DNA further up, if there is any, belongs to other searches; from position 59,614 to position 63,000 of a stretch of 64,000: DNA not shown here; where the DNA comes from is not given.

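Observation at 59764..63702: Class I lanthipeptide-type RiPP locus: full-length LanB plus two precursors with one leader and two unrelated cores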

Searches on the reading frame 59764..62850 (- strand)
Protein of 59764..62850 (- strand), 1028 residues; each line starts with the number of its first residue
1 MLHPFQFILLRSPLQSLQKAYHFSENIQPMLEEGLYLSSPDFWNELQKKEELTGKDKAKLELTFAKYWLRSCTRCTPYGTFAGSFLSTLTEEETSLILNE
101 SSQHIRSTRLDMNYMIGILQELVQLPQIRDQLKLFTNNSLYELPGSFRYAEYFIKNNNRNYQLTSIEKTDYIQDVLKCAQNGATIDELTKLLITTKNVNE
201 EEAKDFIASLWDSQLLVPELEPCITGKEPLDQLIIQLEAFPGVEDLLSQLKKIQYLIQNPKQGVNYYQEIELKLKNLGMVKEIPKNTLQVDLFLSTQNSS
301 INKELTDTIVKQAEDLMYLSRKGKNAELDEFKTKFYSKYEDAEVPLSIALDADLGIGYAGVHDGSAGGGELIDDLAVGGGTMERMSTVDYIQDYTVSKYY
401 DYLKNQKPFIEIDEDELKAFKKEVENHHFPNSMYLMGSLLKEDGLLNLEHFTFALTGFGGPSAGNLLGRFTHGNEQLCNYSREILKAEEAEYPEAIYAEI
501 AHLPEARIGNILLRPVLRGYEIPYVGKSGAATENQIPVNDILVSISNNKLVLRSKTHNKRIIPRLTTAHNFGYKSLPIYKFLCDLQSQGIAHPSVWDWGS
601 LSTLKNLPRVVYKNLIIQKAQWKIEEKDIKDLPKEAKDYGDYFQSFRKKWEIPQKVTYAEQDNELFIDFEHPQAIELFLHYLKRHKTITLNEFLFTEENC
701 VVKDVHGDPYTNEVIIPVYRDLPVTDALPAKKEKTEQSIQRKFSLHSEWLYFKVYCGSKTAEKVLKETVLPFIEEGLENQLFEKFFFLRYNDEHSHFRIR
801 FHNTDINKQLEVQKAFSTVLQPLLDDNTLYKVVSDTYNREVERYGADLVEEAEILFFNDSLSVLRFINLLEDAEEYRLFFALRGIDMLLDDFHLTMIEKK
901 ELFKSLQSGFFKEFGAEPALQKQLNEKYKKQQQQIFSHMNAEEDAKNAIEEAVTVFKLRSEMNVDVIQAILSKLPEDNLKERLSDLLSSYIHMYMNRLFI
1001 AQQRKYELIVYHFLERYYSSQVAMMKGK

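Call 3: search_protein_families(library=pfam, proteins=[window:59764-62850:-], max_evalue=0.01)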
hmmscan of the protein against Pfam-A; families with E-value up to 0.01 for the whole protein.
window:59764-62850:- (1028 aa): 3 families
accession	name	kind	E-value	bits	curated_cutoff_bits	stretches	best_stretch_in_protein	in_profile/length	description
PF04738.18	Lant_dehydr_N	-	1.5e-138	463.2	28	1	28-677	2-648/649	Lantibiotic dehydratase, N terminus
PF14028.11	Lant_dehydr_C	-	4.8e-61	207.6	24.4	1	749-1018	1-255/255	Lantibiotic biosynthesis dehydratase C-term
PF18249.6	Ca_bind_SSO6904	-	0.0011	19.7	25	1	950-1019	7-75/90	Calcium binding protein SSO6904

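Call 4: search_protein_families(library=ncbifam, proteins=[window:59764-62850:-], max_evalue=0.1)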
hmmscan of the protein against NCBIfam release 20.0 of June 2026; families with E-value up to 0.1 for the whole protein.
window:59764-62850:- (1028 aa): 3 families
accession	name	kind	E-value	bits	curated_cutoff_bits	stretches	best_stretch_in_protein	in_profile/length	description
TIGR03891.1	thiopep_ocin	subfamily_domain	1.2e-59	202.4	48.45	1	749-1018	1-263/263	thiopeptide-type bacteriocin biosynthesis protein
NF052576.1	PymNtasePynAStpc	equivalog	0.05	13.2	350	0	235-276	96-137/229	pyrimidine 5'-nucleotidase PynA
NF007597.0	PRK10241.1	equivalog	0.097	11.9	421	0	247-318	169-242/251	hydroxyacylglutathione hydrolase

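Call 6: find_encoding_contigs(protein=window:59764-62850:-, flank=10000, max_places=6)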
Protein window:59764-62850:- (1028 aa): 1 contig read that carries it; 1 place shown.
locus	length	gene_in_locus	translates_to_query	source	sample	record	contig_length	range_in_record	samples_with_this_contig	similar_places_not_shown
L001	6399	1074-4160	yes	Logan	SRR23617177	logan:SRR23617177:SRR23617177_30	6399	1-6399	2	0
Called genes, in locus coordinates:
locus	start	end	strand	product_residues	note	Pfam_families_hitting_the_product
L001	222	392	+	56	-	-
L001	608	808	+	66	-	PF28317:Lant_leader_dom (weak)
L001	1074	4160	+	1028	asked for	PF04738:Lant_dehydr_N, PF14028:Lant_dehydr_C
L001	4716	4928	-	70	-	PF07308:DUF1456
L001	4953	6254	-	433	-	PF04851:ResIII, PF00270:DEAD, PF00271:Helicase_C, PF03880:DbpA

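Call 8: find_related_loci(query=window:59764-62850:-, collection=genome_contigs, flank=10000)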
Query window:59764-62850:- (1028 aa) in genome_contigs; peptide patterns used: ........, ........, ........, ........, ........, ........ (x = any residue, [..] = any of these).
97 stretches matched a pattern; 26 encode a relative of the query (tblastn E <= 1e-3); 26 distinct loci.
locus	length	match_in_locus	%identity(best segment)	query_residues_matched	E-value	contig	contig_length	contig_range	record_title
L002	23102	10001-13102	59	1-1026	0e+0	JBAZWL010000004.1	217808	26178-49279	MAG: Taibaiella sp. isolate SO_2017_GW1_31 NODE_458_length_217808_cov_1.418355_OW334_2017, whole genome shotgun sequence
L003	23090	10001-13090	57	1-1028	0e+0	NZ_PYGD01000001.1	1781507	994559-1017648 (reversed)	Taibaiella chishuiensis strain CGMCC 1.12700 Ga0171613_101, whole genome shotgun sequence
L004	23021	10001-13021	52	1-1026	0e+0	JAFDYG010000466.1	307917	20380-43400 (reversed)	MAG: Bacteroidetes bacterium isolate SZAS-47 LIN-689__466__length-307917, whole genome shotgun sequence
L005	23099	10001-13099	36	5-1027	1e-179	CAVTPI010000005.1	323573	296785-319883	MAG: Crocinitomicaceae bacterium isolate MFD03250.bin.3.55 genome assembly, contig: contig_24386, whole genome shotgun s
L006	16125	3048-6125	35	2-1014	0e+0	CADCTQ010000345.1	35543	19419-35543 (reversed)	MAG: uncultured Cytophagales bacterium isolate AVDCRST_MAG56 genome assembly, contig: NODE32, whole genome shotgun seque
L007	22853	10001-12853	34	53-1020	1e-160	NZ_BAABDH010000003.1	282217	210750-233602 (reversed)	Hymenobacter algoricola strain JCM 17214 sequence003, whole genome shotgun sequence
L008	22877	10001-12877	34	29-1020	5e-160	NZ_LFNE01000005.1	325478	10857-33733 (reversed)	Chryseobacterium sp. FH2 contig05, whole genome shotgun sequence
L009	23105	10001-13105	35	2-1023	0e+0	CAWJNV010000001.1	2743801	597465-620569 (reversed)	MAG: uncultured Sphingobacteriales bacterium isolate MFD02840.bin.1.97 genome assembly, contig: contig_32, whole genome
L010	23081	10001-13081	31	8-1023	7e-146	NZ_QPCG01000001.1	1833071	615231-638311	Mucilaginibacter endophyticus strain RS1 Scaffold1, whole genome shotgun sequence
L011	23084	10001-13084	34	2-1016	0e+0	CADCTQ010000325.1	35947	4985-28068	MAG: uncultured Cytophagales bacterium isolate AVDCRST_MAG56 genome assembly, contig: NODE30, whole genome shotgun seque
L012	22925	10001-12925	33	29-1022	1e-153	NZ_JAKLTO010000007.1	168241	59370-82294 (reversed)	Flavobacterium sp. SM15 7, whole genome shotgun sequence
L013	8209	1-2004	36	345-1026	5e-133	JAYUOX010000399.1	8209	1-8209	MAG: Cytophagales bacterium isolate GL106_DN_concoct_198 GL106_DN_concoct_198_398, whole genome shotgun sequence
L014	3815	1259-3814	34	1-792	5e-136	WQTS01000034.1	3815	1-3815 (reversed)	MAG: Bacteroidetes bacterium isolate Cu122P1bin21 JGI20163J26743_11529568, whole genome shotgun sequence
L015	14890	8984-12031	30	2-1028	3e-128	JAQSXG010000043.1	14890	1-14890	MAG: Neobacillus sp. isolate L_E1_T20_A_bin.13 scaffold_6165, whole genome shotgun sequence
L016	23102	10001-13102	29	9-1026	5e-119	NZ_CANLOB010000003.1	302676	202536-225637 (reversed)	Uncultured Dokdonia sp. isolate 746.fasta NODE_3, whole genome shotgun sequence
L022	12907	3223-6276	32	8-1018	4e-151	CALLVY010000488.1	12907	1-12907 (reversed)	MAG: uncultured Saprospiraceae bacterium isolate R3_Bin_METABAT__216_sub genome assembly, contig: c_000002368665, whole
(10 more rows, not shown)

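Call 12: search_protein_families(library=pfam, proteins=[L002:5531-6925:+, L002:8024-8746:+, L002:8801-9991:+, L002:13838-15730:+, L002:15730-16731:+, L002:16898-17995:+, L002:18041-20248:+, L002:20258-21610:+, L003:7721-9001:+, L003:8998-9987:+], max_evalue=0.001)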
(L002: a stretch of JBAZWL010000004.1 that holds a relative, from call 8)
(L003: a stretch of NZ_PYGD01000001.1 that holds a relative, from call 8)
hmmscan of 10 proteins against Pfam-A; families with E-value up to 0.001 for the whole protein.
L002:5531-6925:+ (464 aa): 1 family
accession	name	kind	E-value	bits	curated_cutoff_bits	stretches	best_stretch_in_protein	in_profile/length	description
PF03572.23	Peptidase_S41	-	1.1e-15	58.1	24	1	237-445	5-164/165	Peptidase family S41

L002:8024-8746:+ (240 aa): 2 families
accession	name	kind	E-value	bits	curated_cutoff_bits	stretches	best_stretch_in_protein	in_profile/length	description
PF00072.30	Response_reg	-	3.5e-19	69.5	30.2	1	5-111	2-111/111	Response regulator receiver domain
PF04397.21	LytTR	-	1.3e-17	64.2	22.6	1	143-233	2-96/98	LytTr DNA-binding domain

L002:8801-9991:+ (396 aa): 1 family
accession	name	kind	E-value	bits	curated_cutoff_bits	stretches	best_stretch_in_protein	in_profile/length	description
PF05147.19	LANC_like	-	1.2e-36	126.5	23.2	1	33-394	13-350/350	Lanthionine synthetase C-like protein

L002:13838-15730:+ (630 aa): 1 family
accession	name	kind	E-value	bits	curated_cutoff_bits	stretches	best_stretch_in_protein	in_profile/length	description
PF04187.18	Cofac_haem_bdg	-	0.00063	20.2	27.7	0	319-362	4-49/213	Haem-binding uptake, Tiki superfamily, ChaN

L002:15730-16731:+ (333 aa): 1 family
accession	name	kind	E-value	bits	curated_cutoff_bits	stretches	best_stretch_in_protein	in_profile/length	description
PF21068.3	ATPgraspMvdD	-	9.4e-05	22.9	27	1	1-123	1-121/121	MvdD pre-ATP grasp domain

L002:16898-17995:+ (365 aa): 1 family
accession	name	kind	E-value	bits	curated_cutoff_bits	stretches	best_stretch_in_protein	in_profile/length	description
PF13186.11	SPASM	-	9.2e-08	32.7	21.5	1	247-304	4-67/67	Iron-sulfur cluster-binding domain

L002:18041-20248:+ (735 aa): 7 families
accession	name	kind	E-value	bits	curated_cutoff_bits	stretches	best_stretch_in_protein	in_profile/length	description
PF03412.21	Peptidase_C39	-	8.7e-33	113.4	22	1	5-131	2-123/133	Peptidase C39 family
PF00005.33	ABC_tran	-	6.2e-30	105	25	1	511-660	1-137/137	ABC transporter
PF00664.28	ABC_membrane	-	1.6e-26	94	28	1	179-445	5-274/274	ABC transporter transmembrane region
PF02463.25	SMC_N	-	2.7e-06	27.4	40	0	641-702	150-211/220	RecF/RecN/SMC N terminal domain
PF09818.15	ABC_ATPase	-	8.8e-06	25.4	23.2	0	604-663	131-189/283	P-loop domain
PF13401.12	AAA_22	-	0.00052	20.8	27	0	522-547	6-34/130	AAA domain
PF06414.18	Zeta_toxin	-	0.00052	19.9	22.3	1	523-566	18-61/199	Zeta toxin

L002:20258-21610:+ (450 aa): 1 family
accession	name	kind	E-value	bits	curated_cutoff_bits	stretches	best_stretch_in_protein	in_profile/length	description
PF13437.12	HlyD_3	-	1.2e-09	39.3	22.2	1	312-407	1-92/106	HlyD family secretion protein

L003:7721-9001:+ (426 aa): 1 family
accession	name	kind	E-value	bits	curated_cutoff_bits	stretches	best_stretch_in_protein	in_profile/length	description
PF05147.19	LANC_like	-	1.1e-34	120.1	23.2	1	48-425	3-350/350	Lanthionine synthetase C-like protein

L003:8998-9987:+ (329 aa): 1 family
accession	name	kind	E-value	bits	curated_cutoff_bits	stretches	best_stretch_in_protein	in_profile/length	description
PF05139.19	Erythro_esteras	-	3e-08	34.2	26.4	1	110-284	73-255/358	Erythromycin esterase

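Call 13: search_protein_families(library=pfam, proteins=[L003:14596-15918:+, L003:16821-19016:+, L003:19096-20406:+, L003:4964-6355:-, L003:3949-5016:-, L004:13035-15215:+, L004:15222-16562:+, L004:6141-8264:-, L004:5397-6137:-, L004:4405-5289:-], max_evalue=0.001)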
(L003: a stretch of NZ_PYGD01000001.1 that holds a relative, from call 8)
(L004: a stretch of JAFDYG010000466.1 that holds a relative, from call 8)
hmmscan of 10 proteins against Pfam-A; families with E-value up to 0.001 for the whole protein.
L003:14596-15918:+ (440 aa): 1 family
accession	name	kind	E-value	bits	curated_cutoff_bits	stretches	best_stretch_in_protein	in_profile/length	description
PF05147.19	LANC_like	-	2.8e-46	158.2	23.2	1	67-438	5-350/350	Lanthionine synthetase C-like protein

L003:16821-19016:+ (731 aa): 6 families
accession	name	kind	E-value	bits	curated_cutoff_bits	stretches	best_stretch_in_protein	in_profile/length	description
PF03412.21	Peptidase_C39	-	2.1e-33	115.4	22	1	4-130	3-124/133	Peptidase C39 family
PF00005.33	ABC_tran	-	3.8e-32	112.2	25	1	507-656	1-137/137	ABC transporter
PF00664.28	ABC_membrane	-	7.4e-27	95.1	28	1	175-442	4-274/274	ABC transporter transmembrane region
PF09818.15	ABC_ATPase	-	4.7e-07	29.6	23.2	0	598-667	129-197/283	P-loop domain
PF02463.25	SMC_N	-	7e-07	29.3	40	1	643-699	156-212/220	RecF/RecN/SMC N terminal domain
PF13401.12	AAA_22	-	6.1e-05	23.8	27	0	518-572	6-33/130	AAA domain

L003:19096-20406:+ (436 aa): 1 family
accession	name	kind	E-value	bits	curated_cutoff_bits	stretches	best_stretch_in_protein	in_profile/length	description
PF13437.12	HlyD_3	-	1.9e-08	35.4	22.2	1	298-392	2-94/106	HlyD family secretion protein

L003:4964-6355:- (463 aa): 1 family
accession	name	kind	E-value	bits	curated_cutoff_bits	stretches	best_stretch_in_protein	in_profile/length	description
PF03572.23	Peptidase_S41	-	3.2e-12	46.8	24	1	253-444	18-164/165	Peptidase family S41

L003:3949-5016:- (355 aa): 1 family
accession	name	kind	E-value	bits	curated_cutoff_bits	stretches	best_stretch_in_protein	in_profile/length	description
PF06580.19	His_kinase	-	8.2e-20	71.3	25.2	1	168-246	2-80/81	Histidine kinase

L004:13035-15215:+ (726 aa): 7 families
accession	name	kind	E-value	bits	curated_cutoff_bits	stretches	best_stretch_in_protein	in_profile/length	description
PF03412.21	Peptidase_C39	-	3e-32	111.7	22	1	3-127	2-122/133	Peptidase C39 family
PF00005.33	ABC_tran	-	1.9e-30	106.7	25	1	502-651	1-137/137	ABC transporter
PF00664.28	ABC_membrane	-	1.7e-29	103.8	28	1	174-441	4-274/274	ABC transporter transmembrane region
PF09818.15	ABC_ATPase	-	2.8e-06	27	23.2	0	597-654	133-189/283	P-loop domain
PF02463.25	SMC_N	-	5.9e-06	26.3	40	0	644-693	162-211/220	RecF/RecN/SMC N terminal domain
PF13529.12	Peptidase_C39_2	-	0.0001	23.3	24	1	3-43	3-45/143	Peptidase_C39 like family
PF13401.12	AAA_22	-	0.00084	20.1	27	0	513-543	6-39/130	AAA domain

L004:15222-16562:+ (446 aa): 1 family
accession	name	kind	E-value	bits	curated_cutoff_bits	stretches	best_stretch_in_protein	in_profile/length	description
PF13437.12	HlyD_3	-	2.1e-07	32.1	22.2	1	305-408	1-98/106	HlyD family secretion protein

L004:6141-8264:- (707 aa): 11 families
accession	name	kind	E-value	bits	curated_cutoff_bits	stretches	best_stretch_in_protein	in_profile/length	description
PF13424.12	TPR_12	-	3.4e-34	117.3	30.1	4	133-203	5-76/77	Tetratricopeptide repeat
PF06580.19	His_kinase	-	5.7e-19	68.6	25.2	1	498-577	2-81/81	Histidine kinase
PF00515.34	TPR_1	-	2.4e-15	56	27.8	1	217-241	6-30/34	Tetratricopeptide repeat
PF07719.23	TPR_2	-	3.7e-13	48.9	27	0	173-202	2-31/34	Tetratricopeptide repeat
PF13374.12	TPR_10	-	1.1e-12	47.9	27.5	0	90-122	1-33/42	Tetratricopeptide repeat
PF13176.12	TPR_7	-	4.8e-09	36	27.9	0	218-241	5-28/36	Tetratricopeptide repeat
PF17874.7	TPR_MalT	-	4.7e-07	29.8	45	1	151-244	20-112/336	MalT-like TPR region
PF13181.12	TPR_8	-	2.6e-06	27.6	25.7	0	173-203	2-32/34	Tetratricopeptide repeat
PF14938.12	SNAP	-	1.6e-05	24.9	25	0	187-279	89-182/282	Soluble NSF attachment protein, SNAP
PF13174.12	TPR_6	-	0.00013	22.8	26.3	0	178-197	6-25/33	Tetratricopeptide repeat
PF10602.15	RPN7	-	0.00088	19.4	29.6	0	91-199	36-140/174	26S proteasome subunit RPN7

L004:5397-6137:- (246 aa): 2 families
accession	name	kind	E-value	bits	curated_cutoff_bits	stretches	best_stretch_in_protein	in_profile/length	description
PF04397.21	LytTR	-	3e-18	66.3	22.6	1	151-243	4-97/98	LytTr DNA-binding domain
PF00072.30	Response_reg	-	6.6e-16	58.9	30.2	1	6-112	3-110/111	Response regulator receiver domain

L004:4405-5289:- (294 aa): 0 families
